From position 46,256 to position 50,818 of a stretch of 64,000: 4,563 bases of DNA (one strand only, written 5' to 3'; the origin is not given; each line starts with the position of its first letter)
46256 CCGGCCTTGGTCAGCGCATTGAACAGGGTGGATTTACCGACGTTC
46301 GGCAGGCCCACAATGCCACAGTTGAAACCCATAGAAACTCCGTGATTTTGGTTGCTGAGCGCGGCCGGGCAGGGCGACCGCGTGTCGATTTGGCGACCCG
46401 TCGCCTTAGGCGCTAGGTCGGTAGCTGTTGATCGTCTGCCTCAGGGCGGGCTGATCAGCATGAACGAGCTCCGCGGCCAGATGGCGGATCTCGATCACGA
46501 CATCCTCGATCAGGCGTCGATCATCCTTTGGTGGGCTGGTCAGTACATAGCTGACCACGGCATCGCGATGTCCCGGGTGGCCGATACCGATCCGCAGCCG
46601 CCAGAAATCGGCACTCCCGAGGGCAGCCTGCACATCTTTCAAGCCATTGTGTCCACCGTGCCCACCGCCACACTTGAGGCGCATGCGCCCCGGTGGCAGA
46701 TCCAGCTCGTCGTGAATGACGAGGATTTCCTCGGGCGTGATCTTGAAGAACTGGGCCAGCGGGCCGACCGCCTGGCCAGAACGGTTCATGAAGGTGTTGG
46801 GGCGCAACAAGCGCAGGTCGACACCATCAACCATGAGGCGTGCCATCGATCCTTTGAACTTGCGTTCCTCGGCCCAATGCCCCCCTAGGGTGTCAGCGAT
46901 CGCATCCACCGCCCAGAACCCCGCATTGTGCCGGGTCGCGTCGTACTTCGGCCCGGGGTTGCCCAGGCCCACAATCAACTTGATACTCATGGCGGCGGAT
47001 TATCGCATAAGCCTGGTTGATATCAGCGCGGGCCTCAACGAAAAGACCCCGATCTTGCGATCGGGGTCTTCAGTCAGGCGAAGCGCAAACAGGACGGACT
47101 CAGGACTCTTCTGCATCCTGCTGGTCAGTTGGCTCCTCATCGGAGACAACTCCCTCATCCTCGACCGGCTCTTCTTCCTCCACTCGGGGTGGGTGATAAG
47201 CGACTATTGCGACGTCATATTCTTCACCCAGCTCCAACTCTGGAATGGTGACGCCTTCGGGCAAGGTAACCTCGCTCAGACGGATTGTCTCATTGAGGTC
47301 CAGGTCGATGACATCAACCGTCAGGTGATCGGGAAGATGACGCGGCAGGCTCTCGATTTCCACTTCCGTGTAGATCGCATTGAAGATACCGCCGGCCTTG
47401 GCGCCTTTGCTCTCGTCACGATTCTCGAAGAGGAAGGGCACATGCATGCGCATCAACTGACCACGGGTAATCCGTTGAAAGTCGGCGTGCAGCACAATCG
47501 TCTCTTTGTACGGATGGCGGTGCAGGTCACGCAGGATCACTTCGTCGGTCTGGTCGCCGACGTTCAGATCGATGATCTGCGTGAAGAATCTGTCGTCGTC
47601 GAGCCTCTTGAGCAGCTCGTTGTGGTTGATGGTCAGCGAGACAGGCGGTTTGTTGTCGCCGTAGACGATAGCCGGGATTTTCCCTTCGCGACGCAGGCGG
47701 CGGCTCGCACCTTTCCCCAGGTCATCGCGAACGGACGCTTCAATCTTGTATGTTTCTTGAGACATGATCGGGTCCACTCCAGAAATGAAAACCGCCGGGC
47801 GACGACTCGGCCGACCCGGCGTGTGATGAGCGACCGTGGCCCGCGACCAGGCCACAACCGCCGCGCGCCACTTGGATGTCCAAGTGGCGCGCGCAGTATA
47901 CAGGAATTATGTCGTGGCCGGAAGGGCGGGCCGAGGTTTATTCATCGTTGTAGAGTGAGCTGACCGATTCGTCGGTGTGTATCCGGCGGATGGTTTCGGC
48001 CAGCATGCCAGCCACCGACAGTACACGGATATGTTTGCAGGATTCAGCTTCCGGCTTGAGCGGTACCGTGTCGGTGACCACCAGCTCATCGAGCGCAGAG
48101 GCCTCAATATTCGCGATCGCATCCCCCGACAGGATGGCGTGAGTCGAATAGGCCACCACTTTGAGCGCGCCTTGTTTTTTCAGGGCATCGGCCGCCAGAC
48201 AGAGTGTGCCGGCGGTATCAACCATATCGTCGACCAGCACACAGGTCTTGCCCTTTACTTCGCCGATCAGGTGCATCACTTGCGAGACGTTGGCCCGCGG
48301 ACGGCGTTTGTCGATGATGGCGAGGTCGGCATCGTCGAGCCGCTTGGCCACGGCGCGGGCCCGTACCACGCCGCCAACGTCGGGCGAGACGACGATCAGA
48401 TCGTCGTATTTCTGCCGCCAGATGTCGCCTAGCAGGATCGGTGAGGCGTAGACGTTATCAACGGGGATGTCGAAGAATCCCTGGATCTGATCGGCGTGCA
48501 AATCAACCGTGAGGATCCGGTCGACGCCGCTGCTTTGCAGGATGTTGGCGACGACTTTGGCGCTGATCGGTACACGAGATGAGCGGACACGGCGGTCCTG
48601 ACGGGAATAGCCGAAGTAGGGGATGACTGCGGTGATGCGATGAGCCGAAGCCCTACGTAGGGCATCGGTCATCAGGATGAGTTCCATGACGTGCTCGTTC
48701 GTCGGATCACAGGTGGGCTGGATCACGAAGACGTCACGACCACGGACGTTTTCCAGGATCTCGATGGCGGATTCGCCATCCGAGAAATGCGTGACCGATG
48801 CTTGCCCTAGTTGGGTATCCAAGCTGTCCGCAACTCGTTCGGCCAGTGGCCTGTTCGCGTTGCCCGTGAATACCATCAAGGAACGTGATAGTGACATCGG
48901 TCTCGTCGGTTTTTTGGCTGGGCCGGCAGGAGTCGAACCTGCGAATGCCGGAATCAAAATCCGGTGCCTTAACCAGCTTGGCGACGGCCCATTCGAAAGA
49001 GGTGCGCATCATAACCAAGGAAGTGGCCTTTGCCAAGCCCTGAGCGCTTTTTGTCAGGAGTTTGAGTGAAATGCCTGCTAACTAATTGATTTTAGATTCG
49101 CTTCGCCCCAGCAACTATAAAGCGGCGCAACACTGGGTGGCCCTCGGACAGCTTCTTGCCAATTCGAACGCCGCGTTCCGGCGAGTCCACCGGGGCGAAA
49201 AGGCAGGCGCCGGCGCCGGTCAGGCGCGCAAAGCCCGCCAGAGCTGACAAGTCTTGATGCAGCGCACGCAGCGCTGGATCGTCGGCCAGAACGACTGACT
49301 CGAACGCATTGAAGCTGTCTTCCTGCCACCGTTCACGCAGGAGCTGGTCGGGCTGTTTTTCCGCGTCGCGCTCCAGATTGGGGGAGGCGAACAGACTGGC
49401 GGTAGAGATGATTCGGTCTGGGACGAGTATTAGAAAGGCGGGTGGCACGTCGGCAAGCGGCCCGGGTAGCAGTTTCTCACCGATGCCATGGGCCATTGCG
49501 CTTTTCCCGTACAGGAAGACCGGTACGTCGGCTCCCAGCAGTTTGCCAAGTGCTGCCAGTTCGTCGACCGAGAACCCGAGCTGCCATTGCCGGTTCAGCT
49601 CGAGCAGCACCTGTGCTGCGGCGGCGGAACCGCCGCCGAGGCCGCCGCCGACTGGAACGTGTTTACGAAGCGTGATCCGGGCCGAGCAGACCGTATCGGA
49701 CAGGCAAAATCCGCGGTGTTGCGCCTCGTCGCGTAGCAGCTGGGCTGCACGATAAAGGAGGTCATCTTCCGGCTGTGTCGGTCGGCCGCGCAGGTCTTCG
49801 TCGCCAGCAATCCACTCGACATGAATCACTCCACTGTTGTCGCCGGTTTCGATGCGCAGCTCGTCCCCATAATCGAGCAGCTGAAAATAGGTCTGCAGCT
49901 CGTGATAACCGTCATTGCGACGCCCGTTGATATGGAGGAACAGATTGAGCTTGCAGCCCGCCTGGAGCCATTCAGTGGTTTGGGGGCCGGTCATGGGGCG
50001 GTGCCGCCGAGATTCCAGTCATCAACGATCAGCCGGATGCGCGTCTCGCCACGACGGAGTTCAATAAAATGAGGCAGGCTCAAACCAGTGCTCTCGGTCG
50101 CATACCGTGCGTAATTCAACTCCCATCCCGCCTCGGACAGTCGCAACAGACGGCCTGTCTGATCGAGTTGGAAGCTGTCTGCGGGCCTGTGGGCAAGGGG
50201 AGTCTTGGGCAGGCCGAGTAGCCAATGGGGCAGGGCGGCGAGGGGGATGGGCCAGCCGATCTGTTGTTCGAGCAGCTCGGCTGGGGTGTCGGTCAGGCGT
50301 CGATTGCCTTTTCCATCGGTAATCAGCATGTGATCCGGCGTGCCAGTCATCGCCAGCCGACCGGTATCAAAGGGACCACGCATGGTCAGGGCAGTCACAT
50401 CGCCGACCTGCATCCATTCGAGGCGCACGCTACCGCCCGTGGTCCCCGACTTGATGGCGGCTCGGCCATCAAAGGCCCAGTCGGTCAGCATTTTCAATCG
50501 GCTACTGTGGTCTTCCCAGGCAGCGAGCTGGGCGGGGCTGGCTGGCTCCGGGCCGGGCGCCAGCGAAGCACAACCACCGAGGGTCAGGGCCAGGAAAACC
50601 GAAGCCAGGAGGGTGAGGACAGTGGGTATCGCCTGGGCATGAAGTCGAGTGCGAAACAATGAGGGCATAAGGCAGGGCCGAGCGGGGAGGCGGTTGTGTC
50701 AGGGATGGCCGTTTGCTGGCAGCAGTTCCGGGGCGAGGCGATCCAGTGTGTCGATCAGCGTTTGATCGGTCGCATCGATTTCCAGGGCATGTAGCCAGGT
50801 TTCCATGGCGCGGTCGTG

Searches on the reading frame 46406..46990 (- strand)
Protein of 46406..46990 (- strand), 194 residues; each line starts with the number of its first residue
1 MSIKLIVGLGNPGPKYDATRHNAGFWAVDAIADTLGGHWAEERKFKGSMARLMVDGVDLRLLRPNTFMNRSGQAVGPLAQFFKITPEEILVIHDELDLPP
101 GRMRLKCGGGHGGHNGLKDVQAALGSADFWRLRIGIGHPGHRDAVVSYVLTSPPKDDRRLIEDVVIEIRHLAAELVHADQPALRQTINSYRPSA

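Call 9: search_protein_families(library=ncbifam, proteins=[window:46406-46990:-], max_evalue=0.00001)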
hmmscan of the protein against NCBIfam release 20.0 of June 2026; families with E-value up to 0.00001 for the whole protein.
window:46406-46990:- (194 aa): 1 family
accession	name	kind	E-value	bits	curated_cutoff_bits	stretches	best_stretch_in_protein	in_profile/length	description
TIGR00447.2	pth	equivalog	3e-62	209.5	100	1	4-171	1-168/172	aminoacyl-tRNA hydrolase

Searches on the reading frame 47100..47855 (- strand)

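Call 9: search_protein_families(library=ncbifam, proteins=[window:47100-47855:-], max_evalue=0.00001)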
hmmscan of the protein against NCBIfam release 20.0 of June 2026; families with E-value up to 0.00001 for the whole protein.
window:47100-47855:- (251 aa): 17 families
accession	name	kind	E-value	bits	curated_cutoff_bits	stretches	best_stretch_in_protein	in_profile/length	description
NF004130.0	PRK05618.1-5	equivalog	1e-65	221.2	199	1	34-238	2-200/212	50S ribosomal protein L25/general stress protein Ctc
NF004128.0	PRK05618.1-2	equivalog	1.7e-57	194.5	174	1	33-233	2-197/210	50S ribosomal protein L25/general stress protein Ctc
NF004137.0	PRK05618.3-3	equivalog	1.4e-41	142.7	270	1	35-231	3-193/241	50S ribosomal protein L25/general stress protein Ctc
TIGR00731.1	bL25_bact_ctc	equivalog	8.9e-41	139.5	73.1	1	39-204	2-163/176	50S ribosomal protein L25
NF004139.0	PRK05618.4-2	equivalog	2.6e-35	121.7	195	1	36-230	3-194/202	50S ribosomal protein L25/general stress protein Ctc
NF004136.0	PRK05618.3-2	equivalog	1.5e-34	119.3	212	1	34-230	2-190/202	50S ribosomal protein L25/general stress protein Ctc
NF004129.0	PRK05618.1-4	equivalog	2.8e-33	115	164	1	38-204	2-163/178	50S ribosomal protein L25/general stress protein Ctc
NF004133.0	PRK05618.2-4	equivalog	3.3e-33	115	197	1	37-247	4-203/210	50S ribosomal protein L25/general stress protein Ctc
NF004131.0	PRK05618.2-1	equivalog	3.3e-33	115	189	1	33-244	3-202/207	50S ribosomal protein L25/general stress protein Ctc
NF004135.0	PRK05618.3-1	equivalog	2e-30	105.8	222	1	38-204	7-173/190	50S ribosomal protein L25/general stress protein Ctc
NF004138.0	PRK05618.4-1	equivalog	1.1e-27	97.1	360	1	32-226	3-195/203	50S ribosomal protein L25/general stress protein Ctc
NF004132.0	PRK05618.2-2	equivalog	4.3e-26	91.8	225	1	35-198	3-161/193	50S ribosomal protein L25/general stress protein Ctc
NF004612.1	PRK05943.1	equivalog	3.9e-25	88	67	1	36-129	1-93/93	50S ribosomal protein L25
NF004141.0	PRK05618.4-4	equivalog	9.6e-24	83.9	309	1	37-230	5-192/201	50S ribosomal protein L25/general stress protein Ctc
NF004140.0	PRK05618.4-3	equivalog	1.1e-21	77.2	270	1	38-232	6-191/197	50S ribosomal protein L25/general stress protein Ctc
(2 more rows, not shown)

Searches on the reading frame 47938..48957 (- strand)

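Call 9: search_protein_families(library=ncbifam, proteins=[window:47938-48957:-], max_evalue=0.00001)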
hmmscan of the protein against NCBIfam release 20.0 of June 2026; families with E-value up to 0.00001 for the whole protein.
window:47938-48957:- (339 aa): 11 families
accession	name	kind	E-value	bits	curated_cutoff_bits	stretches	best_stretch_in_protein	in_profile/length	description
NF003428.0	PRK04923.1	equivalog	3.3e-165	548.9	536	1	24-338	4-319/319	ribose-phosphate diphosphokinase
NF002320.0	PRK01259.1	subfamily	1.5e-148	494.3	297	1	24-337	4-315/316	ribose-phosphate diphosphokinase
NF002758.0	PRK02812.1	equivalog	4.6e-119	397.4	518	1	21-336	16-329/330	ribose-phosphate pyrophosphokinase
TIGR01251.1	ribP_PPkin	subfamily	1.2e-118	395.5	113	1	28-336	2-308/309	ribose-phosphate diphosphokinase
NF002618.0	PRK02269.1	equivalog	6e-114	381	460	1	26-337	5-317/321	ribose-phosphate diphosphokinase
NF002844.0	PRK03092.1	equivalog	9.3e-104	347.2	438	1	24-337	9-323/326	ribose-phosphate diphosphokinase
NF002686.0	PRK02458.1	equivalog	8.9e-91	304.7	506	1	25-337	8-317/323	ribose-phosphate diphosphokinase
NF001815.0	PRK00553.1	equivalog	2e-85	286.9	484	1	27-337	10-322/332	ribose-phosphate pyrophosphokinase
NF002095.0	PRK00934.1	equivalog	7.5e-65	218.9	296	1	28-300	2-269/287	ribose-phosphate diphosphokinase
NF005537.0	PRK07199.1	subfamily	1.7e-45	155.4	322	1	31-304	7-279/301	ribose-phosphate diphosphokinase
NF005299.0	PRK06827.1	subfamily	1.6e-43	148.9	327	1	52-337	57-369/383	phosphoribosylpyrophosphate synthetase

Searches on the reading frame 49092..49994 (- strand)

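Call 9: search_protein_families(library=ncbifam, proteins=[window:49092-49994:-], max_evalue=0.00001)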
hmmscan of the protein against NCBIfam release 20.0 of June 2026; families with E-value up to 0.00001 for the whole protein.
window:49092-49994:- (300 aa): 7 families
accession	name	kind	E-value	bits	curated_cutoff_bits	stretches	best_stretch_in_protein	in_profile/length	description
TIGR00154.1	ispE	equivalog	4.6e-59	200.4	138.7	1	10-279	5-268/294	4-(cytidine 5'-diphospho)-2-C-methyl-D-erythritol kinase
NF011202.0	PRK14608.1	equivalog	8.4e-44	150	204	1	11-287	13-283/294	4-(cytidine 5'-diphospho)-2-C-methyl-D-erythritol kinase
NF002870.0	PRK03188.1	equivalog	6.9e-34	116.9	286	1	10-216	13-204/310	4-(cytidine 5'-diphospho)-2-C-methyl-D-erythritol kinase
NF011205.0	PRK14611.1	equivalog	8.4e-28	97.6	364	1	10-233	4-208/275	4-(cytidine 5'-diphospho)-2-C-methyl-D-erythritol kinase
NF003216.0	PRK04181.1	equivalog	1.4e-24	87.3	191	1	13-206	6-187/257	4-(cytidine 5'-diphospho)-2-C-methyl-D-erythritol kinase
NF011207.0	PRK14613.1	equivalog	7.2e-24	84.5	359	1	13-278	4-279/297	4-(cytidine 5'-diphospho)-2-C-methyl-D-erythritol kinase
TIGR00191.1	thrB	equivalog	6e-06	25.3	168.25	1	60-147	43-123/304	homoserine kinase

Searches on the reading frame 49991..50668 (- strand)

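Call 9: search_protein_families(library=ncbifam, proteins=[window:49991-50668:-], max_evalue=0.00001)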
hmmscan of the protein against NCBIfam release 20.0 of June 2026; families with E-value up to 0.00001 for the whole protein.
window:49991-50668:- (225 aa): 1 family
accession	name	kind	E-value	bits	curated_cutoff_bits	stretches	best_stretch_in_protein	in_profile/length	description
TIGR00548.1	lolB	equivalog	2.7e-31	108.7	59.6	1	19-219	3-201/202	lipoprotein insertase outer membrane protein LolB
